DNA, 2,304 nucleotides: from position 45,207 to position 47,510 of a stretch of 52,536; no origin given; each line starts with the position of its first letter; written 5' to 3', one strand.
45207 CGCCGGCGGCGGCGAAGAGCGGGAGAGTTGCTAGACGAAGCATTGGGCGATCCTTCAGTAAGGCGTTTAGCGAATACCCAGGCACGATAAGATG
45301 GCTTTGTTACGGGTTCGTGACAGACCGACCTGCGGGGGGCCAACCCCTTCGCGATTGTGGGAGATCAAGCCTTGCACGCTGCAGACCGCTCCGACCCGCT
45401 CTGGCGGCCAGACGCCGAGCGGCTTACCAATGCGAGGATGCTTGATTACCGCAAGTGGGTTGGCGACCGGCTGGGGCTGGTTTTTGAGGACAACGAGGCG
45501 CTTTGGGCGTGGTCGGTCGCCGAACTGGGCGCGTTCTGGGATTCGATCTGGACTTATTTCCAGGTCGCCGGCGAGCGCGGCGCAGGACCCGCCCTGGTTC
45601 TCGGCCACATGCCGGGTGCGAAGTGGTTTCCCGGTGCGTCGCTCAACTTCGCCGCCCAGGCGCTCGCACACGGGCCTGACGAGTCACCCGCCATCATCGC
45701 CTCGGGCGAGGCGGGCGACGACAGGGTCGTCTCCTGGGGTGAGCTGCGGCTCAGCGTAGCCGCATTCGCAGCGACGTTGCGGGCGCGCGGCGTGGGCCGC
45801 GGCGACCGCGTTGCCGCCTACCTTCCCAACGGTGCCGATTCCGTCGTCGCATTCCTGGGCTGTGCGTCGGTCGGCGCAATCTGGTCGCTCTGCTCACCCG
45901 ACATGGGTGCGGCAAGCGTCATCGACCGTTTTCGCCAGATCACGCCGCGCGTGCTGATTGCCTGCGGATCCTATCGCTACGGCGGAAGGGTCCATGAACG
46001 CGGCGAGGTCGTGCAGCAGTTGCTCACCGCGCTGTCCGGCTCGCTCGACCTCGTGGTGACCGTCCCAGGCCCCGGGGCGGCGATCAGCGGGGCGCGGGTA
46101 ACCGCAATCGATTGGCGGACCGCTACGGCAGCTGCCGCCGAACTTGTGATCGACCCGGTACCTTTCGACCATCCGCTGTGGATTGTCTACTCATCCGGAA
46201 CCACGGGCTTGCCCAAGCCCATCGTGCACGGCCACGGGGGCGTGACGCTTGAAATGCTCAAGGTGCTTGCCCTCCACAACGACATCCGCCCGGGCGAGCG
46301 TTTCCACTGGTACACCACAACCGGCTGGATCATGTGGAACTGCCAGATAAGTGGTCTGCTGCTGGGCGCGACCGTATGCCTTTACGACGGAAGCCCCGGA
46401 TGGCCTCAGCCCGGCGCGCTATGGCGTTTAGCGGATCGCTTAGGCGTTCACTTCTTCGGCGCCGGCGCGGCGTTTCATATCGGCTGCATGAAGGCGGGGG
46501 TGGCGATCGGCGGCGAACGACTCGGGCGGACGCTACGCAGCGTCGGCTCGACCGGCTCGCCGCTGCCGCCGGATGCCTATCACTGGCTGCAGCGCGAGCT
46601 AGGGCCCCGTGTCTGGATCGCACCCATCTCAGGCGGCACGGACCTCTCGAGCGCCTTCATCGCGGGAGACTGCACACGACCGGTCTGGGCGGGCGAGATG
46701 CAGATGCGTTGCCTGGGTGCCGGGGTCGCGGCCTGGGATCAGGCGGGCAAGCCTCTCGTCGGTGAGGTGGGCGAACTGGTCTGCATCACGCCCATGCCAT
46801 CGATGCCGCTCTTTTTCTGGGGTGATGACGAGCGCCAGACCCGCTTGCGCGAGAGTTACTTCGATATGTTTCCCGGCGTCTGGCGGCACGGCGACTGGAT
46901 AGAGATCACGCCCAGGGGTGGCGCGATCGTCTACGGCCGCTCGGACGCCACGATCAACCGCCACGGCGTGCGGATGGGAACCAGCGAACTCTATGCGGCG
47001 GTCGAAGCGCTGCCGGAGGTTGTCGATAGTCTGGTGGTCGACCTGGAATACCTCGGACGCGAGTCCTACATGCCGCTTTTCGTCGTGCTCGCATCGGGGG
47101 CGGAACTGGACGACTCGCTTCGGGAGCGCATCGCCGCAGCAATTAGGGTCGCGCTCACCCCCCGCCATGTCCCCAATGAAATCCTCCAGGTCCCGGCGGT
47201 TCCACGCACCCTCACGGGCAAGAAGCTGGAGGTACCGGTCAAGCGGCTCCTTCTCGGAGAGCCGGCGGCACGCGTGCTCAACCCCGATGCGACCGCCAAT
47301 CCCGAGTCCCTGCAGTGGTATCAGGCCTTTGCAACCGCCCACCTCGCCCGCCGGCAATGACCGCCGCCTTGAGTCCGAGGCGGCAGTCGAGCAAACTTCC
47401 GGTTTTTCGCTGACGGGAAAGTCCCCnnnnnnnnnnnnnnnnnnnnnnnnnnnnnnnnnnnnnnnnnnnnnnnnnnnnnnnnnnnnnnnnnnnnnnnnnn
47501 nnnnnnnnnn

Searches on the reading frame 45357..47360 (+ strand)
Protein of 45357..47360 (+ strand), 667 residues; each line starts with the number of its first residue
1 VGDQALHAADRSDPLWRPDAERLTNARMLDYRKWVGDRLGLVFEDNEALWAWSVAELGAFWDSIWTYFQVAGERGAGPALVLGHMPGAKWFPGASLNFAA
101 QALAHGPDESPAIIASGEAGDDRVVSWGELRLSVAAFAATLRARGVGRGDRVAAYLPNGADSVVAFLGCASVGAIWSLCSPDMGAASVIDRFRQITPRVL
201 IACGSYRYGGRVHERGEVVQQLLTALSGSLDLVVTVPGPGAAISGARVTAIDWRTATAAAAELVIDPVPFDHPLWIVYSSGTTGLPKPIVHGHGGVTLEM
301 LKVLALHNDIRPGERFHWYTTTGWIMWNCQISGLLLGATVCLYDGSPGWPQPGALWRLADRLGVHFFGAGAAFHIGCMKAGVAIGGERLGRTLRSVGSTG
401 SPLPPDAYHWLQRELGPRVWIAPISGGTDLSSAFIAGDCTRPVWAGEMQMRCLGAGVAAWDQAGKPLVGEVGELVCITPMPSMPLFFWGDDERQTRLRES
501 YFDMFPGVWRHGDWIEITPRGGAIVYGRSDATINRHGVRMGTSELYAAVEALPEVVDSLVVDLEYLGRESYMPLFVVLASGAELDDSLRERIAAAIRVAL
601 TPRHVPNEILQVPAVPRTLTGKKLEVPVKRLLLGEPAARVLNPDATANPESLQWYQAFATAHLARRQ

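Call 59: search_protein_families(library=pfam, proteins=[window:45357-47360:+], max_evalue=0.00001)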
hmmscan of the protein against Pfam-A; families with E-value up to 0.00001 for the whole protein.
window:45357-47360:+ (667 aa): 2 families
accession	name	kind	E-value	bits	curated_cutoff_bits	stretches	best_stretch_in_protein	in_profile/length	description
PF00501.34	AMP-binding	-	1.1e-44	153.2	29.9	1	104-477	6-375/384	AMP-binding enzyme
PF16177.11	ACAS_N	-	5.5e-06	26.5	27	0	47-101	2-54/55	Acetyl-coenzyme A synthetase N-terminus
